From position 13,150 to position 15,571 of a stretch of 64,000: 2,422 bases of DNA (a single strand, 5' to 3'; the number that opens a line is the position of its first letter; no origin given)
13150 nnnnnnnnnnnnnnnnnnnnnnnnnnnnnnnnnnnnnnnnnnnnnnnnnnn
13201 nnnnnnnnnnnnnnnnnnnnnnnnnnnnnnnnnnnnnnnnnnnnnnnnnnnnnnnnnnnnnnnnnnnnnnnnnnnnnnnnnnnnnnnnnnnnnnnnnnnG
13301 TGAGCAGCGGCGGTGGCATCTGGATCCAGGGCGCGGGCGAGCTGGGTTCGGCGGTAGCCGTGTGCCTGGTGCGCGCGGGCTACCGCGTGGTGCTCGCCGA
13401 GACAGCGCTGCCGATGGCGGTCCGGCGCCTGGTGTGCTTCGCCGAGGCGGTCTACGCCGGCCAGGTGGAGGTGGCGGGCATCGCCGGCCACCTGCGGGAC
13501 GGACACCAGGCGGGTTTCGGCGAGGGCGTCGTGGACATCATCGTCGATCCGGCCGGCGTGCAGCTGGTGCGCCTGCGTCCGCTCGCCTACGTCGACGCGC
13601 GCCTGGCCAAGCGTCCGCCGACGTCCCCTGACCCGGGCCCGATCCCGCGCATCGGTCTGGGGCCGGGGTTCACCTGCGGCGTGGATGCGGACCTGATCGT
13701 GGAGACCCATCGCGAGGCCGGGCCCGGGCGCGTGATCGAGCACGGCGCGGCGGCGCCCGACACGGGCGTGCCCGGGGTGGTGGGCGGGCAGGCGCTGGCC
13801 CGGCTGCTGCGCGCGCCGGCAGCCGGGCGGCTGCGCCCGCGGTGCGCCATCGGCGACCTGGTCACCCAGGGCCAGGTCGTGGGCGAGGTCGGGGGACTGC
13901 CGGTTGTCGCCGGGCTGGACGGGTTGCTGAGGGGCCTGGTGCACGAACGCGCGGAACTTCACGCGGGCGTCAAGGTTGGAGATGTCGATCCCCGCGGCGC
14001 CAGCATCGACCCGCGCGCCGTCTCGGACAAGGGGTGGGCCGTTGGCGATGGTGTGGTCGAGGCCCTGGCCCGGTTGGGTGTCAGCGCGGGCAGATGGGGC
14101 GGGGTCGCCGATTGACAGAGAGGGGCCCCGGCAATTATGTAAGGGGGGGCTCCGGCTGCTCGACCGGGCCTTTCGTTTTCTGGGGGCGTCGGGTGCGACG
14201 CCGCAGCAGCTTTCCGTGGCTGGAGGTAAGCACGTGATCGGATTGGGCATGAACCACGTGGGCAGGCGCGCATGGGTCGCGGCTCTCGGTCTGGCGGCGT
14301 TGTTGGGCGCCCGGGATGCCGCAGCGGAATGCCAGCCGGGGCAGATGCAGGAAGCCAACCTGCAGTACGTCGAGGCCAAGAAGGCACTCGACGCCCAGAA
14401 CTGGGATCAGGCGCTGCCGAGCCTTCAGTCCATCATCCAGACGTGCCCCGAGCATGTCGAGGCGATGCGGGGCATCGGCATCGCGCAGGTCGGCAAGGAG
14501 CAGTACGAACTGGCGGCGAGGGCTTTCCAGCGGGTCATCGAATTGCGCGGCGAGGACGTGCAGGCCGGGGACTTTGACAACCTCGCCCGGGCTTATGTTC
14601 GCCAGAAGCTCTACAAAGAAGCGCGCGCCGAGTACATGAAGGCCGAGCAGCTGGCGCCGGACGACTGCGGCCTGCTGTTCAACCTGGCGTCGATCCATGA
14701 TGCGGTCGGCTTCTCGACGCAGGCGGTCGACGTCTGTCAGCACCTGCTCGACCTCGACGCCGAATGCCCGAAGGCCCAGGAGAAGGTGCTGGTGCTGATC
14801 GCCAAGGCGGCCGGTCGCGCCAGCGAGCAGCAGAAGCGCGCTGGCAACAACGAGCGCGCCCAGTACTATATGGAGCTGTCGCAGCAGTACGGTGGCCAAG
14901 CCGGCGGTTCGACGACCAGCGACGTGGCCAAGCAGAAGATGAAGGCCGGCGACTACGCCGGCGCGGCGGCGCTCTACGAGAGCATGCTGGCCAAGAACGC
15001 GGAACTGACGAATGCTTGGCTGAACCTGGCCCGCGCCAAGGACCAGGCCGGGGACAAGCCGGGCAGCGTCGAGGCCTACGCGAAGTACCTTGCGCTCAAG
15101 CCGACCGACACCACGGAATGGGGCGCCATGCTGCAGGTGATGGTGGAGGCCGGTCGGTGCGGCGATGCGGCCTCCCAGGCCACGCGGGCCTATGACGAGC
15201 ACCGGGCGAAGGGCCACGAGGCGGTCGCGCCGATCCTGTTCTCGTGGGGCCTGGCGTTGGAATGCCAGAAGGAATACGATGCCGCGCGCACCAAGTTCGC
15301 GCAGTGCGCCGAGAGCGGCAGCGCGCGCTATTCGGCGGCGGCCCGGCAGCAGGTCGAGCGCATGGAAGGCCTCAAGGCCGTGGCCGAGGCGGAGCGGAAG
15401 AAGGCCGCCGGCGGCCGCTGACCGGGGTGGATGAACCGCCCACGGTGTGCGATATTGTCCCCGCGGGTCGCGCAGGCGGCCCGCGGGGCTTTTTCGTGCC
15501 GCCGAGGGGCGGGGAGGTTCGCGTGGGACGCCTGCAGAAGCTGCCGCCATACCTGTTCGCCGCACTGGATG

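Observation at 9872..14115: Complete selenium-dependent molybdenum hydroxylase maturation set (YqeC, YgfJ-like, XdhC, YqeB/EF2563) with no hydroxylase or selD nearby, coupled to a GT1 gene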

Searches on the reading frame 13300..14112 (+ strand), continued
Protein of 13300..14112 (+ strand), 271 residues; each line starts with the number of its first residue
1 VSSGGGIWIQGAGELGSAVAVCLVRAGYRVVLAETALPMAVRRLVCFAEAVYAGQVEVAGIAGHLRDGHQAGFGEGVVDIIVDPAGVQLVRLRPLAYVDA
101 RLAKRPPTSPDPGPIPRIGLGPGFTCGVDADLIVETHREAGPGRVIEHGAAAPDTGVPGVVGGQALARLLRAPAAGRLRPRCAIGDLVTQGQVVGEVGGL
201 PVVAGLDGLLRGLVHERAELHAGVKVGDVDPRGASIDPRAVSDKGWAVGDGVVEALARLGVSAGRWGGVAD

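Call 29: search_protein_families(library=pfam, max_evalue=0.0001, proteins=[L061:7827-8861:+, L081:3009-4340:+, L050:836-3241:-, L050:4431-6119:+, L064:6591-8240:-, L086:4833-6941:+, L058:6404-7711:+, L063:6893-8389:+, L078:823-2250:+, L078:3913-5211:+])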
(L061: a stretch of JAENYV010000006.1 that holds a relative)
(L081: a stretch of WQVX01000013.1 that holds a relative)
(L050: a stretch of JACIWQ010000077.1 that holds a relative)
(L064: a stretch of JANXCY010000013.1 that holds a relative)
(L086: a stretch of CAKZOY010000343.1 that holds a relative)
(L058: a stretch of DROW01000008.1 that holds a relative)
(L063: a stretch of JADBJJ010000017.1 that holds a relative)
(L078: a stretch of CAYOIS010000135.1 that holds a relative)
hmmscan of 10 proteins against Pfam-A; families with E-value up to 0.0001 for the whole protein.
L061:7827-8861:+ (345 aa): 1 family
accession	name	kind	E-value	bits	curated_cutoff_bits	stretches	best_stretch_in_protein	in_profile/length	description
PF00994.29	MoCF_biosynth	-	2.9e-23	82.6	26.6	1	180-309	2-142/144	Probable molybdopterin binding domain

L081:3009-4340:+ (444 aa): 2 families
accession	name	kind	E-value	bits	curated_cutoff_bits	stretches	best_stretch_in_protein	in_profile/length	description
PF01979.26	Amidohydro_1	-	2.2e-39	136.1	25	1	56-410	1-343/345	Amidohydrolase family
PF07969.17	Amidohydro_3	-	2.8e-13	50.6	29.7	1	288-385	351-453/472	Amidohydrolase family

L050:836-3241:- (802 aa): 9 families
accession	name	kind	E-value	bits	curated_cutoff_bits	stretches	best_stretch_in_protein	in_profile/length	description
PF02518.31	HATPase_c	-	1.3e-28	100.1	26.4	1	662-779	2-110/111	Histidine kinase-, DNA gyrase B-, and HSP90-like ATPase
PF00512.31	HisKA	-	8.5e-17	61.4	26.9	1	547-614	1-65/66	His Kinase A (phospho-acceptor) domain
PF01590.32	GAF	-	5e-14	53.4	22.4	1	255-408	1-133/133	GAF domain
PF13185.12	GAF_2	-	3.9e-13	50.2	28.6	1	254-409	2-136/136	GAF domain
PF00989.32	PAS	-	3.6e-11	43.5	22.6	1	438-538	3-113/113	PAS fold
PF08448.16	PAS_4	-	8.2e-11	42.6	23.1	1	442-542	1-109/110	PAS fold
PF13492.12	GAF_3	-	3.1e-09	37.8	27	1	359-410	79-129/129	GAF domain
PF13188.13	PAS_8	-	2.4e-05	24.5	21.8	1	439-489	4-51/65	PAS domain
PF13426.13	PAS_9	-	3.1e-05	24.6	27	0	447-539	2-102/103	PAS domain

L050:4431-6119:+ (563 aa): 2 families
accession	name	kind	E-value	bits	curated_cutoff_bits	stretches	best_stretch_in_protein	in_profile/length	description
PF02913.24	FAD-oxidase_C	-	1.1e-37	130.6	21.2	1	283-550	2-246/248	FAD linked oxidases, C-terminal domain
PF01565.28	FAD_binding_4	-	1.7e-35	122.2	26.4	1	106-244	1-135/139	FAD binding domain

L064:6591-8240:- (550 aa): 0 families

L086:4833-6941:+ (703 aa): 1 family
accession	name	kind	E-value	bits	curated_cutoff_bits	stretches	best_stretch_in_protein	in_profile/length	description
PF13231.12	PMT_2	-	3.2e-11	44.1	26.1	1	128-280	3-158/160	Dolichyl-phosphate-mannose-protein mannosyltransferase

L058:6404-7711:+ (436 aa): 1 family
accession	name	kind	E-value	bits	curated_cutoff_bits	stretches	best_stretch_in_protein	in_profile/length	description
PF07690.21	MFS_1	-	1.8e-16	60.4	33.4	1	251-420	14-175/347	Major Facilitator Superfamily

L063:6893-8389:+ (499 aa): 2 families
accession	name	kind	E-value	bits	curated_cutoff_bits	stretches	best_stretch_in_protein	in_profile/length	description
PF01266.30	DAO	-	9.5e-53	180.4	27.9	1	2-338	21-352/353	FAD dependent oxidoreductase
PF16901.10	DAO_C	-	2.1e-25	89.4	31.4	1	383-478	28-125/126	C-terminal domain of alpha-glycerophosphate oxidase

L078:823-2250:+ (476 aa): 2 families
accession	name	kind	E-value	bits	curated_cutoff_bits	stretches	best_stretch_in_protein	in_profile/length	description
PF04055.27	Radical_SAM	-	9.2e-29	101.2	29.5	1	200-363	3-166/166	Radical SAM superfamily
PF02310.24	B12-binding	-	6.1e-24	84.6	32.1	1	20-124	13-120/121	B12 binding domain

L078:3913-5211:+ (433 aa): 3 families
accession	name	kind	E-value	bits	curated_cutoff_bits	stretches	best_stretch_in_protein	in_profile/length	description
PF00113.28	Enolase_C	-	1e-128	429.3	21.5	1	141-419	3-289/296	Enolase, C-terminal TIM barrel domain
PF03952.21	Enolase_N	-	3.1e-61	205.8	35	1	4-134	1-131/131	Enolase, N-terminal domain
PF13378.12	MR_MLE_C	-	7.3e-07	29.6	29.4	1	265-386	57-175/219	Enolase C-terminal domain-like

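Call 42: search_solved_structures(query=window:13300-14112:+, max_evalue=0.01)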
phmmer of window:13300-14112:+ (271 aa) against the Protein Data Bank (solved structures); distinct sequences matched with E-value up to 0.01: 0.

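Call 54: search_protein_families(library=ncbifam, max_evalue=0.001, proteins=[L039:9992-10777:+, L062:8466-9086:+, L062:9076-9861:+, L044:7430-8095:+])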
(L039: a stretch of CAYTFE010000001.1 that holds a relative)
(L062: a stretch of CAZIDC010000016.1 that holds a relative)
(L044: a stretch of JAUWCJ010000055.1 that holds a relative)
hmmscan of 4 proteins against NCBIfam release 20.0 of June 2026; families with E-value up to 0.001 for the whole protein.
L039:9992-10777:+ (262 aa): 1 family
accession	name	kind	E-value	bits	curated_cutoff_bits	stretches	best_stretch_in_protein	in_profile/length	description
TIGR03309.1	matur_yqeB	equivalog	2e-77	260.1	220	1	6-255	3-255/256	selenium-dependent molybdenum cofactor biosynthesis protein YqeB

L062:8466-9086:+ (207 aa): 36 families (the best 25 are shown)
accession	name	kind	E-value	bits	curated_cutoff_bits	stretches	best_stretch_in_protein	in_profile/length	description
TIGR03310.1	matur_MocA_YgfJ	equivalog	2.4e-60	203.7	186.45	1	6-193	2-187/188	molybdenum cofactor cytidylyltransferase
NF045665.1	NTPtran_DVU1551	equivalog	2.9e-49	168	315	1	4-195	1-190/359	DVU_1551 family NTP transferase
NF045782.1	NicBOxredNboR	equivalog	6.2e-31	107.7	260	1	4-192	9-203/206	nicotine blue oxidoreductase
TIGR03202.1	pucB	equivalog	1.3e-30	106.5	235.05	1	5-191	2-192/192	xanthine dehydrogenase accessory protein PucB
NF053639.1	Mfer334_fam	equivalog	1.5e-16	60.9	260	1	5-135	1-142/209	pseudomurein biosynthesis protein PmurB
NF001457.0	PRK00317.1-3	equivalog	1.3e-15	57.4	164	1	5-175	3-171/200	molybdenum cofactor guanylyltransferase MobA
NF002741.0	PRK02726.1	equivalog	1.6e-14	54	179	1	3-193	7-193/200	molybdenum cofactor guanylyltransferase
TIGR01173.1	glmU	equivalog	1.6e-11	43.7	366.85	1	6-120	3-118/452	bifunctional UDP-N-acetylglucosamine diphosphorylase/glucosamine-1-phosphate N-acetyltransferase GlmU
NF010932.0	PRK14352.1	equivalog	5.9e-11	41.7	611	1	4-121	7-128/488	bifunctional UDP-N-acetylglucosamine diphosphorylase/glucosamine-1-phosphate N-acetyltransferase GlmU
NF001855.0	PRK00576.1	equivalog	1.2e-10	41.3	205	1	4-190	7-188/197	molybdenum cofactor guanylyltransferase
NF010933.0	PRK14353.1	equivalog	1.8e-10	40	505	1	2-118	4-123/453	bifunctional UDP-N-acetylglucosamine diphosphorylase/glucosamine-1-phosphate N-acetyltransferase GlmU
TIGR00453.1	ispD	equivalog_domain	1.8e-09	37.4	181.3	1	6-121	2-119/219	2-C-methyl-D-erythritol 4-phosphate cytidylyltransferase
NF010934.1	PRK14354.1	equivalog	2e-09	36.5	450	1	6-123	2-119/447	bifunctional UDP-N-acetylglucosamine diphosphorylase/glucosamine-1-phosphate N-acetyltransferase GlmU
TIGR02665.1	molyb_mobA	equivalog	3.4e-09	37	151.85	1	4-190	1-184/186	molybdenum cofactor guanylyltransferase MobA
NF006899.0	PRK09382.1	equivalog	3.4e-08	33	417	1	3-120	6-126/387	bifunctional 2-C-methyl-D-erythritol 4-phosphate cytidylyltransferase/2-C-methyl-D-erythritol 2,4-cyclodiphosphate synthase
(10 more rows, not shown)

L062:9076-9861:+ (262 aa): 1 family
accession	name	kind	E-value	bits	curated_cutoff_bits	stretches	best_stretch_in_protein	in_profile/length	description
TIGR03172.2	TIGR03172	equivalog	2.3e-44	151.7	73.05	1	14-224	1-206/209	selenium cofactor biosynthesis protein YqeC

L044:7430-8095:+ (222 aa): 38 families (the best 25 are shown)
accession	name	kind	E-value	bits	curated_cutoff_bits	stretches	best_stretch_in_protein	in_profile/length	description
NF045665.1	NTPtran_DVU1551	equivalog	4.2e-44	151.1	315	1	25-218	2-192/359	DVU_1551 family NTP transferase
TIGR03310.1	matur_MocA_YgfJ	equivalog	5.2e-44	150.5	186.45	1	25-214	1-187/188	molybdenum cofactor cytidylyltransferase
NF045782.1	NicBOxredNboR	equivalog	6.7e-29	101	260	1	23-212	8-202/206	nicotine blue oxidoreductase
TIGR03202.1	pucB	equivalog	1.5e-25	90.1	235.05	1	26-212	3-192/192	xanthine dehydrogenase accessory protein PucB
NF010933.0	PRK14353.1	equivalog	5.5e-18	64.8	505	1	22-156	4-137/453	bifunctional UDP-N-acetylglucosamine diphosphorylase/glucosamine-1-phosphate N-acetyltransferase GlmU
NF053639.1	Mfer334_fam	equivalog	1.4e-14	54.5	260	1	25-146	1-129/209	pseudomurein biosynthesis protein PmurB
NF010934.1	PRK14354.1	equivalog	2.4e-14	52.7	450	1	26-149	2-121/447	bifunctional UDP-N-acetylglucosamine diphosphorylase/glucosamine-1-phosphate N-acetyltransferase GlmU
TIGR01173.1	glmU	equivalog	3.9e-14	52.4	366.85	1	25-154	2-127/452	bifunctional UDP-N-acetylglucosamine diphosphorylase/glucosamine-1-phosphate N-acetyltransferase GlmU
NF010935.0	PRK14355.1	equivalog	1.1e-13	50.6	718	1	23-161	3-138/459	bifunctional UDP-N-acetylglucosamine diphosphorylase/glucosamine-1-phosphate N-acetyltransferase GlmU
NF010932.0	PRK14352.1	equivalog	9.2e-13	47.6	611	1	23-148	6-131/488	bifunctional UDP-N-acetylglucosamine diphosphorylase/glucosamine-1-phosphate N-acetyltransferase GlmU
TIGR02665.1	molyb_mobA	equivalog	6.2e-12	45.9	151.85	1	25-211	2-184/186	molybdenum cofactor guanylyltransferase MobA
TIGR00453.1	ispD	equivalog_domain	1.3e-11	44.4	181.3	1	25-153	1-127/219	2-C-methyl-D-erythritol 4-phosphate cytidylyltransferase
NF010938.0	PRK14358.1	equivalog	1.7e-11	43.4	500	1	21-145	5-126/481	bifunctional N-acetylglucosamine-1-phosphate uridyltransferase/glucosamine-1-phosphate acetyltransferase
NF010936.0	PRK14356.1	equivalog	2.4e-11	43.2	666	1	24-150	6-129/456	bifunctional UDP-N-acetylglucosamine diphosphorylase/glucosamine-1-phosphate N-acetyltransferase GlmU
TIGR03992.1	Arch_glmU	subfamily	3.3e-10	39.4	292.1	1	25-144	2-122/393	bifunctional sugar-1-phosphate nucleotidylyltransferase/acetyltransferase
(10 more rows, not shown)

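Call 72: predict_structure(alignment_id=A1)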
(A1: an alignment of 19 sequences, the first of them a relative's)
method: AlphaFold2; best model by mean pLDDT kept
length: 271 residues; sequences in the alignment: 19
mean_pLDDT: 87.5   pTM: 0.86
mean pLDDT of the five models: 87.5, 87.1, 85.1, 82.7, 77.4
residues with pLDDT >= 90: 173; 70-90: 70; 50-70: 19; < 50: 9
segments of 3 or more residues with pLDDT < 50: 1-3, 266-271
pLDDT, mean of each block of 10 residues (from residue 1): 73 89 96 82 84 92 95 94 89 92 59 81 88 90 94 80 85 96 96 97 96 90 92 91 94 97 55 31
secondary structure, 60 per line:
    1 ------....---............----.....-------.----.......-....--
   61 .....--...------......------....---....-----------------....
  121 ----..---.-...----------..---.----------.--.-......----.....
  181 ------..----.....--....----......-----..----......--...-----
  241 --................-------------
elements in order: E7-10 H14-25 E30-34 H47-53 E55-58 E61-65 E77-82 H89-92 E96-99 E117-120 E132-134 E169-171 E176-180 E193-197 E200-203 E208-213 E225-230 H243-258

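Call 74: fold_search(model_id=the predicted structure, library=pdb)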
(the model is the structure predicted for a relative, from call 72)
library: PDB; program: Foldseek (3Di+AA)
matches with E <= 10: 1815; with E <= 0.001: 7
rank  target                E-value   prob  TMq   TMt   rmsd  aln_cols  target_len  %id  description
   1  2qj8_B                1.1e-04  0.97  0.25  0.24  14.1       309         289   11  Crystal structure of an aspartoacylase family protein (mlr6093) from mesorhizobium loti maff303099 at 2.00 A resolutio (released 2007-07-24)
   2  2qj8_A                1.3e-04  1.00  0.22  0.19   2.2        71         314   22  Crystal structure of an aspartoacylase family protein (mlr6093) from mesorhizobium loti maff303099 at 2.00 A resolutio (released 2007-07-24)
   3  3cdx_A                3.7e-04  1.00  0.21  0.18   3.1        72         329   19  Crystal structure of succinylglutamatedesuccinylase/aspartoacylase from Rhodobacter sphaeroides (released 2008-03-11)
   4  3cdx_C                6.1e-04  1.00  0.22  0.18   3.1        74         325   19  Crystal structure of succinylglutamatedesuccinylase/aspartoacylase from Rhodobacter sphaeroides (released 2008-03-11)
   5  3cdx_B                7.0e-04  1.00  0.22  0.18   3.1        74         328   19  Crystal structure of succinylglutamatedesuccinylase/aspartoacylase from Rhodobacter sphaeroides (released 2008-03-11)
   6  3cdx_D                7.0e-04  1.00  0.22  0.19   8.5       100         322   20  Crystal structure of succinylglutamatedesuccinylase/aspartoacylase from Rhodobacter sphaeroides (released 2008-03-11)
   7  3cdx_F                8.4e-04  1.00  0.23  0.19   4.6        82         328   17  Crystal structure of succinylglutamatedesuccinylase/aspartoacylase from Rhodobacter sphaeroides (released 2008-03-11)
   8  3cdx_E                1.5e-03  1.00  0.21  0.18   3.1        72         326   19  Crystal structure of succinylglutamatedesuccinylase/aspartoacylase from Rhodobacter sphaeroides (released 2008-03-11)
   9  8ein_D                1.5e-03  1.00  0.22  0.16   2.8        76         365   22  Crystal structure of WT cyanophycin dipeptide hydrolase CphZ from Acinetobacter baylyi DSM587 (released 2023-03-08)
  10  8ein_A                1.9e-03  1.00  0.22  0.17   2.2        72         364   21  Crystal structure of WT cyanophycin dipeptide hydrolase CphZ from Acinetobacter baylyi DSM587 (released 2023-03-08)
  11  4kku_C                2.3e-03  1.00  0.21  0.22   2.0        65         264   20  Structure of BesA (Selenomethinone derivative - P212121) (released 2013-07-10)
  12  8eip_D                2.4e-03  1.00  0.21  0.16   3.4        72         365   22  Crystal structure of cyanophycin dipeptide hydrolase CphZ E251A from Acinetobacter baylyi DSM587 in complex with beta- (released 2023-03-08)
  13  4qsh_D                3.0e-03  1.00  0.22  0.06   7.8        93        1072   16  Crystal Structure of L. monocytogenes Pyruvate Carboxylase in complex with Cyclic-di-AMP (released 2014-10-29)
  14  8eip_B                3.2e-03  1.00  0.22  0.17   5.5        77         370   21  Crystal structure of cyanophycin dipeptide hydrolase CphZ E251A from Acinetobacter baylyi DSM587 in complex with beta- (released 2023-03-08)
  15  8eip_A                4.1e-03  1.00  0.22  0.16   1.6        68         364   22  Crystal structure of cyanophycin dipeptide hydrolase CphZ E251A from Acinetobacter baylyi DSM587 in complex with beta- (released 2023-03-08)
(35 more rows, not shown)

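Call 76: list_cluster_members(proteins=[P0001, P0121])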
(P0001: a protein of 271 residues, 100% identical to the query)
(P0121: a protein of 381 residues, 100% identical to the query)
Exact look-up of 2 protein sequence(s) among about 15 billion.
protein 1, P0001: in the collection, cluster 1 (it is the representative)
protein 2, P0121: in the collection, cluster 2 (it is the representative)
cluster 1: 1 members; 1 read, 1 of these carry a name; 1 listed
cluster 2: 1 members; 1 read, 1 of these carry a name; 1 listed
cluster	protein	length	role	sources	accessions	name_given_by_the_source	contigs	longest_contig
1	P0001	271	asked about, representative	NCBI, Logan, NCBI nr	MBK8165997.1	MAG: EF2563 family selenium-dependent molybdenum hydroxylase system protein [bacterium] | EF2563 family selenium-dependent molybdenum hydroxylase system protein [bacterium]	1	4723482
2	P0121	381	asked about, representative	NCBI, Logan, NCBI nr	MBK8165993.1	MAG: glycosyltransferase [bacterium] | glycosyltransferase [bacterium]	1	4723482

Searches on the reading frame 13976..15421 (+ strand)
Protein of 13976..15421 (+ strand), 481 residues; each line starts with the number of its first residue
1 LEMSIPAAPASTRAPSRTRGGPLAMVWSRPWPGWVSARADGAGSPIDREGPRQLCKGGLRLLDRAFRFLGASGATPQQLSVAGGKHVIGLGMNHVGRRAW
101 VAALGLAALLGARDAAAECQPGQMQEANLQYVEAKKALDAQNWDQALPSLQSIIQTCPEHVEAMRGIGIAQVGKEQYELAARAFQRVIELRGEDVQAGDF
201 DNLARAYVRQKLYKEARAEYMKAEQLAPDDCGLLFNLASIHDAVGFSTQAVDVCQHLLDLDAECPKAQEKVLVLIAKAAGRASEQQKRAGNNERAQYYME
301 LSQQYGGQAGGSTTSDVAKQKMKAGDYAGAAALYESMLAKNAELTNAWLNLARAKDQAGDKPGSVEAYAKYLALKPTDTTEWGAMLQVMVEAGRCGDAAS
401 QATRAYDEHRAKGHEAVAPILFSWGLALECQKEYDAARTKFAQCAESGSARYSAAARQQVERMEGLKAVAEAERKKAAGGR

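Call 3: search_protein_families(library=ncbifam, proteins=[window:13976-15421:+], max_evalue=0.01)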
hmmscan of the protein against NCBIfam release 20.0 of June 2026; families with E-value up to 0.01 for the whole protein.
window:13976-15421:+ (481 aa): 12 families
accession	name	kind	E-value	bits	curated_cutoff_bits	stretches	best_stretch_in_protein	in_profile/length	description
NF040959.1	MamA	equivalog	1.7e-17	63.6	200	2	134-268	44-176/204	magnetosome protein MamA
TIGR02917.1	PEP_TPR_lipo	equivalog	1.3e-11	43.2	312.2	1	203-448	62-291/899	XrtA/PEP-CTERM system TPR-repeat protein PrsT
NF033920.0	C39_PA2778_fam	equivalog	3.9e-08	33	150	1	120-228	146-255/255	PA2778 family cysteine peptidase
NF033758.1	gliding_GltE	equivalog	9e-08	31.5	225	1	316-447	125-251/411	adventurous gliding motility TPR repeat lipoprotein GltE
NF052415.1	T3SS_chap_SctY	equivalog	4.5e-07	30.4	70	1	134-220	13-100/106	type III secretion apparatus assembly chaperone SctY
TIGR02552.1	LcrH_SycD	equivalog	2.6e-06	27.2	104.8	0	203-265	58-120/136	SycD/LcrH family type III secretion system chaperone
TIGR02795.1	tol_pal_ybgF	equivalog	3.4e-05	24.4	90.1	1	130-221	5-100/119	tol-pal system protein YbgF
TIGR03302.1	OM_YfiO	subfamily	7.6e-05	22.3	81.4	1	100-190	4-99/239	outer membrane protein assembly factor BamD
NF002725.1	PRK02603.1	equivalog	0.00016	21.7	143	1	213-294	51-134/173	photosystem I assembly protein Ycf3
NF047507.1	TPR_BatC_Lepto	exception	0.0005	19.6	175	1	209-259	36-86/214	TPR repeat-containing protein BatC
NF007692.0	PRK10370.1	equivalog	0.0014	18.3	306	1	138-262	58-183/206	heme lyase NrfEFG subunit NrfG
NF053607.1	CHU_0125_OmpA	equivalog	0.0043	15.6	620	0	385-473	55-143/639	CHU_0125 family OmpA-like outer membrane integrity protein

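Call 4: search_protein_families(library=pfam, proteins=[window:13976-15421:+], max_evalue=0.01)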
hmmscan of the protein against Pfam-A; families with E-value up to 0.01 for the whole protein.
window:13976-15421:+ (481 aa): 14 families
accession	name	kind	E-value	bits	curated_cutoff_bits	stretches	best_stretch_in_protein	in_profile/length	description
PF07719.23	TPR_2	-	3.5e-14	52.1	27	1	201-230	5-34/34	Tetratricopeptide repeat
PF14559.12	TPR_19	-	1.1e-11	45.3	25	2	322-385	2-64/68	Tetratricopeptide repeat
PF13432.12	TPR_16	-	1.5e-11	44.9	32.7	2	321-378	7-64/65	Tetratricopeptide repeat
PF13371.12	TPR_9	-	5.4e-10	39.6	35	1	138-197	6-65/73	Tetratricopeptide repeat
PF13181.12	TPR_8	-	1.1e-09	38.1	25.7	1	202-230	6-34/34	Tetratricopeptide repeat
PF13176.12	TPR_7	-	1.2e-07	31.7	27.9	0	234-262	2-30/36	Tetratricopeptide repeat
PF13428.12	TPR_14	-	1.4e-07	32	23.5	0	318-354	8-44/44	Tetratricopeptide repeat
PF00515.34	TPR_1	-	1.1e-06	28.6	27.8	0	163-191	3-31/34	Tetratricopeptide repeat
PF13424.12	TPR_12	-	2.4e-06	28.1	30.1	0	139-191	15-75/77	Tetratricopeptide repeat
PF13414.12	TPR_11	-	6.4e-05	23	26.8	1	205-241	2-38/42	TPR repeat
PF23914.1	TPR_CcmH_CycH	-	0.00024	21.4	42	1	112-193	72-153/158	Cytochrome c-type biogenesis protein H TPR domain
PF24575.1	TPR_Slam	-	0.00036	21.3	35.2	0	319-354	55-90/104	Surface lipoprotein assembly modifier, N-terminal TPR repeats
PF13174.12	TPR_6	-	0.00045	21.1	26.3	0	138-159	10-32/33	Tetratricopeptide repeat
PF25063.1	ARM_TT21_C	-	0.00083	19.7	35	1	173-272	107-205/209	Tetratricopeptide repeat protein 21 C-terminal ARM domain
